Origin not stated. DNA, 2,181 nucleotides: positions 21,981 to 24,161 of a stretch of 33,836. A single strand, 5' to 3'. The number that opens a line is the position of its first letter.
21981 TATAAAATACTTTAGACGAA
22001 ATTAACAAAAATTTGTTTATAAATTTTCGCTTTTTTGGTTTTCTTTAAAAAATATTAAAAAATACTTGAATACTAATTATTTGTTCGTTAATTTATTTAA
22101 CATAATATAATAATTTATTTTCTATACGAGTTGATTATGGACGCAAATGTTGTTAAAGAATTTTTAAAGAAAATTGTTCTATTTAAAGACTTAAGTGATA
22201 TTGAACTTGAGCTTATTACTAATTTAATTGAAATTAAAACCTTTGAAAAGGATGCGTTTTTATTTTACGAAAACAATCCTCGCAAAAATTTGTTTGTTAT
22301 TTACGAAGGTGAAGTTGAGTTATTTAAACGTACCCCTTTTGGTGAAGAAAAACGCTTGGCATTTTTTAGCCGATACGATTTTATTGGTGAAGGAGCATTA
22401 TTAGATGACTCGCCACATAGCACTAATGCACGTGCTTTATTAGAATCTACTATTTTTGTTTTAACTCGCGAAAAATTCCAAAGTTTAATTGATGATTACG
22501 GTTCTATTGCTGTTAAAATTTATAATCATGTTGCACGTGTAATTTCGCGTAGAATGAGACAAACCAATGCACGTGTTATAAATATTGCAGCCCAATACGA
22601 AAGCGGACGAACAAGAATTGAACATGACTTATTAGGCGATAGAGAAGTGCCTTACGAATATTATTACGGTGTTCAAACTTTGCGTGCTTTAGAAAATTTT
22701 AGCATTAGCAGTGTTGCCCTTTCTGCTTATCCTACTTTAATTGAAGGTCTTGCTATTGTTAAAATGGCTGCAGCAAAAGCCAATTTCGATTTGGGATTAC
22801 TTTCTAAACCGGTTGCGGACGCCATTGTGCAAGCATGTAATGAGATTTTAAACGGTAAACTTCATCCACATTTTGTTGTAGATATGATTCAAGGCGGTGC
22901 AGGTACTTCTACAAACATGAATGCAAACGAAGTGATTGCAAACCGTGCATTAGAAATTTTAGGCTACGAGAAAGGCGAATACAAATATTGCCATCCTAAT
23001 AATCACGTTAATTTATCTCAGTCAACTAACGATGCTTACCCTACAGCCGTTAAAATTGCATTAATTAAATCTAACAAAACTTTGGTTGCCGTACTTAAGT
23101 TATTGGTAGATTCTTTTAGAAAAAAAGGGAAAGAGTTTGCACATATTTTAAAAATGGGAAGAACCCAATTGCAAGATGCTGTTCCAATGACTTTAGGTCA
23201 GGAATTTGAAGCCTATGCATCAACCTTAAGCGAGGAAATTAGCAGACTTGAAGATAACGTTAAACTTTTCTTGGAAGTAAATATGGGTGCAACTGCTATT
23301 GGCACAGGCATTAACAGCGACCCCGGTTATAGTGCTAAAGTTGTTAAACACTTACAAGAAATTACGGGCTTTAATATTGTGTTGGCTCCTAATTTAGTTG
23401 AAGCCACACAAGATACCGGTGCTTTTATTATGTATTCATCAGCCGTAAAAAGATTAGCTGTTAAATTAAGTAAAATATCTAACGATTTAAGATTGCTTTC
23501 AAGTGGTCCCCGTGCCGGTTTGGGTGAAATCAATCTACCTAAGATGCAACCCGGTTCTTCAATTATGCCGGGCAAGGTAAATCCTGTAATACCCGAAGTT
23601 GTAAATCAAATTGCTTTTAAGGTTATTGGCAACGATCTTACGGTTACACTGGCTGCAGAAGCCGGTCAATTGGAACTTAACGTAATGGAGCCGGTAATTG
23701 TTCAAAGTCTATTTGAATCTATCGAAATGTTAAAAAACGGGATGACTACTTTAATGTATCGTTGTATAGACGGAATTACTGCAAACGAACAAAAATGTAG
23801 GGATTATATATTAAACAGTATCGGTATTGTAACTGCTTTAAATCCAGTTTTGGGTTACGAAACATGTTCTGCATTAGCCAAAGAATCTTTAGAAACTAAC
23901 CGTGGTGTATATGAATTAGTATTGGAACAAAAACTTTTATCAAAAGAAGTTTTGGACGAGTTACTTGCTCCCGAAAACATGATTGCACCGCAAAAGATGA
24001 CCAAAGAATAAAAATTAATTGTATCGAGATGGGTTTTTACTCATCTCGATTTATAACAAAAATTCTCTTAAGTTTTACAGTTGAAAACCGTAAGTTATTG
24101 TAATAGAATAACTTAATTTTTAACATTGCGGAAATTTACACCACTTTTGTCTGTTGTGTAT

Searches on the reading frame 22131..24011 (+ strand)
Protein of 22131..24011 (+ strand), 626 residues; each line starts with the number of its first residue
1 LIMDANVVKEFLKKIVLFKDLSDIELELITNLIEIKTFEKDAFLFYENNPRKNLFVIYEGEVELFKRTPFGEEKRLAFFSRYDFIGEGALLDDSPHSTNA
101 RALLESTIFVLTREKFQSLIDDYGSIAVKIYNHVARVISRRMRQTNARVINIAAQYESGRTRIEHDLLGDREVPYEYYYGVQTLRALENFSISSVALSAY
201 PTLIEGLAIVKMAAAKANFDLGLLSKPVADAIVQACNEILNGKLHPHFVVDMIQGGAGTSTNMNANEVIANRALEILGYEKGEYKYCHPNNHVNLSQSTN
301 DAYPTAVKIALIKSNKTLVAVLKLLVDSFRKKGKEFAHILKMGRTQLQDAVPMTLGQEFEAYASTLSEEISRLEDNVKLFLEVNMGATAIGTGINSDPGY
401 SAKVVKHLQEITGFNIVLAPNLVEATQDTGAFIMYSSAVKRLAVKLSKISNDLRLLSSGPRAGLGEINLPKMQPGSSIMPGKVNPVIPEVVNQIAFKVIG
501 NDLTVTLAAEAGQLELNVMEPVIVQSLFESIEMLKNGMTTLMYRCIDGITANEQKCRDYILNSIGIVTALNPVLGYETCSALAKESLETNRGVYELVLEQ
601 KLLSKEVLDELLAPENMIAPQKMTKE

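Call 32: search_protein_families(library=ncbifam, proteins=[window:22131-24011:+], max_evalue=1e-10)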
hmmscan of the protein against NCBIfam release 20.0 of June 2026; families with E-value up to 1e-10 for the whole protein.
window:22131-24011:+ (626 aa): 13 families
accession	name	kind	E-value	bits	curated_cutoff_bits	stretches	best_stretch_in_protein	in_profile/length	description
NF008909.0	PRK12273.1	subfamily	9.8e-228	756.7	510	1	160-624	4-468/474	aspartate ammonia-lyase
TIGR00839.1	aspA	equivalog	5.7e-222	737.7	681.2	1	162-625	1-464/468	aspartate ammonia-lyase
NF011092.0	PRK14515.1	subfamily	5.8e-179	595.9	876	1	160-620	10-468/479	aspartate ammonia-lyase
TIGR00979.1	fumC_II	equivalog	6.3e-146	486.7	664.75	1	162-619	2-458/458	class II fumarate hydratase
NF009089.0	PRK12425.1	equivalog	2.7e-115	385.8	840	1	161-621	2-461/464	class II fumarate hydratase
TIGR00838.1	argH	equivalog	1.5e-21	76.9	279.5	1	293-571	101-369/455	argininosuccinate lyase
TIGR00928.1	purB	equivalog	1.3e-20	73.6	326.2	1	292-567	90-358/436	adenylosuccinate lyase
TIGR02426.1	protocat_pcaB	equivalog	2.3e-14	53.1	355.75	1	203-500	20-290/338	3-carboxy-cis,cis-muconate cycloisomerase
NF002563.0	PRK02186.1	subfamily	4.5e-14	51.7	625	1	293-563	510-771/890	argininosuccinate lyase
NF004631.0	PRK05975.1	equivalog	6.4e-14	51.7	371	1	290-493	99-290/352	3-carboxy-cis,cis-muconate cycloisomerase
NF041163.2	encap_f2b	equivalog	1.6e-12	47.3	400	1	5-179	66-240/450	family 2B encapsulin nanocompartment shell protein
NF008964.0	PRK12308.1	equivalog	1.7e-12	46.5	657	1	296-558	106-358/624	argininosuccinate lyase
NF006554.0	PRK09053.1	equivalog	2.1e-11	43.3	595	1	290-568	100-370/453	3-carboxy-cis,cis-muconate cycloisomerase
